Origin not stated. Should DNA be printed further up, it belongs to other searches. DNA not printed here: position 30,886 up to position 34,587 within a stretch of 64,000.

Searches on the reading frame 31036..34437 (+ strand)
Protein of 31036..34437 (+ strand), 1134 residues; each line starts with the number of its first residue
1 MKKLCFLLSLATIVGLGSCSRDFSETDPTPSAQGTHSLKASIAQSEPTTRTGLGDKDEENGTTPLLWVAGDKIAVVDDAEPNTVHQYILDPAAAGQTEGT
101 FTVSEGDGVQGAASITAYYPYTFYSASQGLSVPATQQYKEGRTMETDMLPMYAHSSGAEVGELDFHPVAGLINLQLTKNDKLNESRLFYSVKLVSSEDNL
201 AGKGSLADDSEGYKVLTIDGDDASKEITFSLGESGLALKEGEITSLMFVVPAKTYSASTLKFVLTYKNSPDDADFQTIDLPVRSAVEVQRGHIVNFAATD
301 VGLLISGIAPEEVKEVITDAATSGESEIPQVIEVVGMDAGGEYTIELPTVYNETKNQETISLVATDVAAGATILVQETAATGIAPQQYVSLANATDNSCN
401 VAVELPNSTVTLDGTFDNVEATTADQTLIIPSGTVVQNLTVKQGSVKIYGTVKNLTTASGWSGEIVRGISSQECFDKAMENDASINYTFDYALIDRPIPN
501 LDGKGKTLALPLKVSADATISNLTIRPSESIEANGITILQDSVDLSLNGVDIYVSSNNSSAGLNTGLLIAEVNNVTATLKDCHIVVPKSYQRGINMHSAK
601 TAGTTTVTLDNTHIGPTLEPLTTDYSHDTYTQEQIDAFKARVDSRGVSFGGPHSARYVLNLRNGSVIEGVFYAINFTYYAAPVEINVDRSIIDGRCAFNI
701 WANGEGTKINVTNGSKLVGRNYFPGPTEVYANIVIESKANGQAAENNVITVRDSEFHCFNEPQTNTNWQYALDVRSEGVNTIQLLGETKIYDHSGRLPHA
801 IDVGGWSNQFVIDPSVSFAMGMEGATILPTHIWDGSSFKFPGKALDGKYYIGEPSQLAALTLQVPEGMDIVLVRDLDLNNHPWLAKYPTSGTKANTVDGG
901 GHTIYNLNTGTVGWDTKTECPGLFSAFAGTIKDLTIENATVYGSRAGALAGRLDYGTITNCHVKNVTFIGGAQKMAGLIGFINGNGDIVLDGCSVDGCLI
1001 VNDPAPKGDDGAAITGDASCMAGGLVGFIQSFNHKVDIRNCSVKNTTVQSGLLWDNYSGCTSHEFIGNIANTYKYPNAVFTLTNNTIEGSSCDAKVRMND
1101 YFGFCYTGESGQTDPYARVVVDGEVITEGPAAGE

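Call 5: search_protein_families(library=pfam, proteins=[window:31036-34437:+], max_evalue=1)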
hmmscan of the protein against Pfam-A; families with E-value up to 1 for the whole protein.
window:31036-34437:+ (1134 aa): 1 family
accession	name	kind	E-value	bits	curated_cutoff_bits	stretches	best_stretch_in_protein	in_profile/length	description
PF07581.17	Glug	-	5.1e-05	23.8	20.5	2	943-967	2-26/28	The GLUG motif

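Call 7: search_protein_families(library=ncbifam, proteins=[window:31036-34437:+], max_evalue=1)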
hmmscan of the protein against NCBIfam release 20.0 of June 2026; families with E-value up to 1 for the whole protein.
window:31036-34437:+ (1134 aa): 0 families

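Call 36: find_homologous_proteins(query=window:31036-34437:+, max_evalue=0.00001)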
Query window:31036-34437:+ (1134 aa): 7 proteins with E <= 0.00001 among 8000 candidates.
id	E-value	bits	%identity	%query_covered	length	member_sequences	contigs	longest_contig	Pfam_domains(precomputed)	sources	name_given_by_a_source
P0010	0.0e+0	2496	97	100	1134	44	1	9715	-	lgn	-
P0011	0.0e+0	2374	92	100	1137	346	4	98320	-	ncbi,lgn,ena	-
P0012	0.0e+0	2290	90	100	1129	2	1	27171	-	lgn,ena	-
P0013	0.0e+0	1657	66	100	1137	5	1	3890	PF07581.18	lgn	-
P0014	7.9e-34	135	34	25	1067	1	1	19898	PF20200.5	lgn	-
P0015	1.3e-9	55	24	37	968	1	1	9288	-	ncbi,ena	-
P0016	3.0e-9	54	25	40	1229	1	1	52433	-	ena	-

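Call 37: find_encoding_contigs(protein=P0013, flank=3000, max_places=3)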
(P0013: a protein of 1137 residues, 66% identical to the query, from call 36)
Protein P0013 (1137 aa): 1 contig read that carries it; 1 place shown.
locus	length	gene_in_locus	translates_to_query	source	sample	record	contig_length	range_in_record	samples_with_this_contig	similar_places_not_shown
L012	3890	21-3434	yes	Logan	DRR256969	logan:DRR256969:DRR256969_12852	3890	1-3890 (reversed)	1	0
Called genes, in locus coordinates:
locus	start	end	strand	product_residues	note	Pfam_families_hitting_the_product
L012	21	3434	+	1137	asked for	PF07581:Glug (faint)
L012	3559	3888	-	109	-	?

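Call 38: find_encoding_contigs(protein=P0012, flank=3000, max_places=3)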
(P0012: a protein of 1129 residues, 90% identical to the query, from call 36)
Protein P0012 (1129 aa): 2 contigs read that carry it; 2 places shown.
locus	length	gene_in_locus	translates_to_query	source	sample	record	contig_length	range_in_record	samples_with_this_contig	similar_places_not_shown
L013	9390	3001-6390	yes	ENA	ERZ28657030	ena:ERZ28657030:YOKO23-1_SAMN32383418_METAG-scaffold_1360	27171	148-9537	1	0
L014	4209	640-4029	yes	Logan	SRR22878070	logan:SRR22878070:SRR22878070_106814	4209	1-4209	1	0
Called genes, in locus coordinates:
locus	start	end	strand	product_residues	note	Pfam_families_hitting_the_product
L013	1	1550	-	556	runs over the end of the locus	PF06826:Asp-Al_Ex, PF02080:TrkA_C, PF06826:Asp-Al_Ex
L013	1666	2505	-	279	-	PF00756:Esterase, PF00561:Abhydrolase_1 (weak)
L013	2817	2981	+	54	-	-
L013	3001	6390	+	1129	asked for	-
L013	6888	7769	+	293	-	PF04055:Radical_SAM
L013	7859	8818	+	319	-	-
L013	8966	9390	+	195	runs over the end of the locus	-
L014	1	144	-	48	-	?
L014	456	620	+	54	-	-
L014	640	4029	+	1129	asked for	-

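Call 39: find_encoding_contigs(protein=P0014, flank=3000, max_places=3)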
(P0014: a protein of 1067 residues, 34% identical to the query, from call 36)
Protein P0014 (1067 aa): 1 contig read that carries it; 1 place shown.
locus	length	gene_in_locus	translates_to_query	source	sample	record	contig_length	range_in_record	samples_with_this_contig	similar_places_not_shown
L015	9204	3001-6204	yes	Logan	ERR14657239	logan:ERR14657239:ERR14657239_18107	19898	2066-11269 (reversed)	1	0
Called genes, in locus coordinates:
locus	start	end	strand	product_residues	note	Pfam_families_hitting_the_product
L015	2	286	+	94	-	-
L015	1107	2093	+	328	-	PF20200:DUF6562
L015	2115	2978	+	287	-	PF20200:DUF6562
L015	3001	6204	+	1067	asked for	PF20200:DUF6562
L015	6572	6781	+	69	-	-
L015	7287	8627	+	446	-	-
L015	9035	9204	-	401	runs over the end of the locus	PF03977:OAD_beta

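Call 83: predict_structure(alignment_id=A3)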
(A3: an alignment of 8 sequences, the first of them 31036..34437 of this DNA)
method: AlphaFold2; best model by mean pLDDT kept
length: 1134 residues; sequences in the alignment: 8
mean_pLDDT: 57.1   pTM: 0.44
mean pLDDT of the five models: 57.1, 56.2, 54.1, 52.9, 48.4
residues with pLDDT >= 90: 59; 70-90: 344; 50-70: 285; < 50: 446
segments of 3 or more residues with pLDDT < 50: 1-306, 324-326, 351-357, 381-386, 482-489, 495-499, 512-534, 623-629, 724-727, 762-766, 822-831, 833-845, 913-916, 1016-1018, 1052-1064, 1095-1111
pLDDT, mean of each block of 10 residues (from residue 1): 34 31 23 31 29 31 31 33 37 37 35 28 21 21 23 21 21 28 27 25 30 29 30 31 31 29 30 30 24 26 51 75 55 77 80 49 80 80 53 79 82 88 79 81 80 79 69 63 42 50 53 35 36 54 72 59 57 77 73 68 82 76 48 55 71 76 85 73 87 82 77 84 52 69 71 80 52 71 79 59 60 62 43 46 54 66 63 81 66 78 86 55 84 93 81 87 85 70 77 86 53 51 67 75 75 42 50 59 74 45 45 60 69 49
secondary structure, 60 per line:
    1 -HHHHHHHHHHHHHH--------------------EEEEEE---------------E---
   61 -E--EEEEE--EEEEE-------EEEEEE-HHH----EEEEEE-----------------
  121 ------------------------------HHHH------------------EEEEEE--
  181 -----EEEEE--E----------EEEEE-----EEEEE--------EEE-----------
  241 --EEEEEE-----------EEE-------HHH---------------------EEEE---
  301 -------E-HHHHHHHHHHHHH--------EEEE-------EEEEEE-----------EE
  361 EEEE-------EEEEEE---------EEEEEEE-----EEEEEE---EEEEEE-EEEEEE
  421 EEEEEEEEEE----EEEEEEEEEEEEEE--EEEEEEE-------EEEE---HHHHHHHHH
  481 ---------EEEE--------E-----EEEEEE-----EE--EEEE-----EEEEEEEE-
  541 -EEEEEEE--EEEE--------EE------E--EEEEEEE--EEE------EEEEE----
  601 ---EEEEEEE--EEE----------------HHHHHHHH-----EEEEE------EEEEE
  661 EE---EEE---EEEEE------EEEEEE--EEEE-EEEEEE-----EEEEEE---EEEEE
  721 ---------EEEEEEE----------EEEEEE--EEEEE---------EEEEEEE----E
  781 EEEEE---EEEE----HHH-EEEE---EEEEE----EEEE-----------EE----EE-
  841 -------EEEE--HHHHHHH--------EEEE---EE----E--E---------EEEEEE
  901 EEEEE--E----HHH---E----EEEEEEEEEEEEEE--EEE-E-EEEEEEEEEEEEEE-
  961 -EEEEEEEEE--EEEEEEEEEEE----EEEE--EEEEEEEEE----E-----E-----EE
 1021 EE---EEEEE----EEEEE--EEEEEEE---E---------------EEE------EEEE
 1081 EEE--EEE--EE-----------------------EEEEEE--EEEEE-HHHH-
elements in order (helices of 4 or more, strands of 3 or more residues): H2-15 E36-41 E65-69 E72-76 E84-89 E98-103 H151-154 E173-178 E186-190 E204-208 E214-218 E227-229 E243-248 E260-262 E294-297 H310-322 E331-334 E342-347 E359-364 E372-377 E387-393 E399-404 E408-413 E415-430 E435-448 E451-457 E465-468 H472-480 E490-493 E508-513 E523-526 E532-539 E542-548 E551-554 E574-580 E583-585 E592-596 E604-610 E613-615 H632-639 E645-649 E656-662 E666-668 E672-676 E683-688 E691-694 E696-701 E707-712 E716-720 E730-736 E747-752 E755-759 E769-775 E780-785 E789-792 E801-804 E808-812 E817-820 E848-851 H854-860 E869-872 E895-905 E924-937 E940-942 E946-959 E962-970 E973-983 E988-991 E994-1002 E1019-1022 E1026-1030 E1035-1039 E1042-1048 E1068-1070 E1077-1083 E1086-1088 E1116-1121 E1124-1128 H1130-1133

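Call 85: search_solved_structures(query=A3, max_evalue=1)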
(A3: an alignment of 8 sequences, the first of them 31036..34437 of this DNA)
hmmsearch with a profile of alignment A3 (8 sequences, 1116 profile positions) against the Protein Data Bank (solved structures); distinct sequences matched with E-value up to 1: 15.
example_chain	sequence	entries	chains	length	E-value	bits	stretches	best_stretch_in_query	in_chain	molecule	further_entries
6m5y_A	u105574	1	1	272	0.0001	23.9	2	101-181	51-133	Galectin-1,Galectin-1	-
1w6m_A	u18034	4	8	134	0.035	15.5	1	101-176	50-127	GALECTIN-1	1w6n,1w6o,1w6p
2zkn_A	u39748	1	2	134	0.12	13.8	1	101-181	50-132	Galectin-1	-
1w6q_A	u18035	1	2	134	0.23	12.8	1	101-176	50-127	GALECTIN-1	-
5mwt_A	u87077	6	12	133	0.25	12.7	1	101-176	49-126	Galectin-1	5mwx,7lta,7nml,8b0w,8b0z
1gzw_A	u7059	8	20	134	0.25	12.7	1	101-176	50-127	GALECTIN-1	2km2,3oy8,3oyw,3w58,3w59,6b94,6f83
3t2t_A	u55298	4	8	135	0.26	12.7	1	101-176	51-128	Galectin-1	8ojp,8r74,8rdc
9i4k_A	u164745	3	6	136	0.26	12.6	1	101-176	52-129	Galectin-1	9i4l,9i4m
4q1p_A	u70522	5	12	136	0.26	12.6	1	101-176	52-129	Galectin-1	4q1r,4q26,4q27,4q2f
4y1y_A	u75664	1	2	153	0.35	12.2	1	101-175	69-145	Galectin-1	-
4ga9_A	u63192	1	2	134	0.36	12.2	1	101-181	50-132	Galectin-1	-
4xbl_A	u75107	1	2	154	0.36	12.2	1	101-175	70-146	Galectin-1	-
4y1u_B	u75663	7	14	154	0.36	12.2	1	101-175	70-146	Galectin-1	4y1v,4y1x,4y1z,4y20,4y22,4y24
3m2m_A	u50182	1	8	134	0.37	12.1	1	101-181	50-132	Galectin-1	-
4no4_A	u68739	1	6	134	0.38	12.1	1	101-181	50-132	Galectin-1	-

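Call 89: fold_search(model_id=the predicted structure, library=pdb)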
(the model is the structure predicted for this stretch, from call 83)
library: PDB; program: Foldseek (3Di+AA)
matches with E <= 10: 207; with E <= 0.001: 1
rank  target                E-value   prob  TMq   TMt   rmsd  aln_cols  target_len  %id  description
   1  8bwk_B                3.2e-04  0.57  0.10  0.14  30.7       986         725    9  Metagenomic derived PL6 alginate lyase (released 2023-12-20)
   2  8bwk_D                1.4e-03  0.25  0.08  0.12  30.3       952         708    9  Metagenomic derived PL6 alginate lyase (released 2023-12-20)
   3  7vul_A                4.4e-02  0.12  0.06  0.09  20.5       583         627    7  Structure of Klebsiella Phage P560 depolymerase (released 2022-11-16)
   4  6nw9_B                5.7e-02  0.11  0.09  0.12  17.1       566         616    8  CRYSTAL STRUCTURE OF A TAILSPIKE PROTEIN 3 (TSP3, ORF212) FROM ESCHERICHIA COLI O157:H7 BACTERIOPHAGE CBA120 (released 2019-06-05)
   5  3th0_A                8.9e-02  0.15  0.09  0.16  17.5       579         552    8  P22 Tailspike complexed with S.Paratyphi O antigen octasaccharide (released 2012-08-29)
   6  6eu4_A                9.3e-02  0.44  0.12  0.20  15.2       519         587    9  Structure of Acinetobacter phage vb_AbaP_AS12 gp42 tailspike (released 2018-11-07)
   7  2vfq                  1.0e-01  0.16  0.09  0.16  17.7       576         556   10  Low Temperature Structure of P22 Tailspike Protein Fragment (109-666), Mutant V450A (released 2008-12-16)
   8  6f7k_B                1.3e-01  0.20  0.09  0.15  17.6       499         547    9  Crystal structure of Dettilon tailspike protein (gp208) (released 2018-12-19)
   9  6kvh                  1.3e-01  0.14  0.08  0.19  19.9       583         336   11  The mutant crystal structure of endo-polygalacturonase (T284A) from Talaromyces leycettanus JCM 12802 (released 2020-09-09)
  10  7w1c_C                1.4e-01  0.09  0.07  0.10  16.7       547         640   10  Crystal structure of Klebsiella pneumoniae K1 capsule-specific polysaccharide lyase in a P1 crystal form (released 2022-05-18)
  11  1tyu_A                1.6e-01  0.14  0.09  0.16  17.3       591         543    8  STRUCTURE OF TAILSPIKE-PROTEIN (released 1997-07-23)
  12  3sze                  1.6e-01  0.09  0.11  0.12  24.0      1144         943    9  Crystal structure of the passenger domain of the E. coli autotransporter EspP (released 2011-10-12)
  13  6nw9_C                1.7e-01  0.12  0.08  0.12  20.7       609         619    8  CRYSTAL STRUCTURE OF A TAILSPIKE PROTEIN 3 (TSP3, ORF212) FROM ESCHERICHIA COLI O157:H7 BACTERIOPHAGE CBA120 (released 2019-06-05)
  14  1tyv                  1.8e-01  0.15  0.10  0.18  17.7       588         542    9  STRUCTURE OF TAILSPIKE-PROTEIN (released 1997-07-23)
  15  7xzb_A                2.2e-01  0.04  0.06  0.11  19.2       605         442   10  Mutant (Y242A) of the N-terminal domain of fucoidan lyase FdlA (released 2022-09-28)
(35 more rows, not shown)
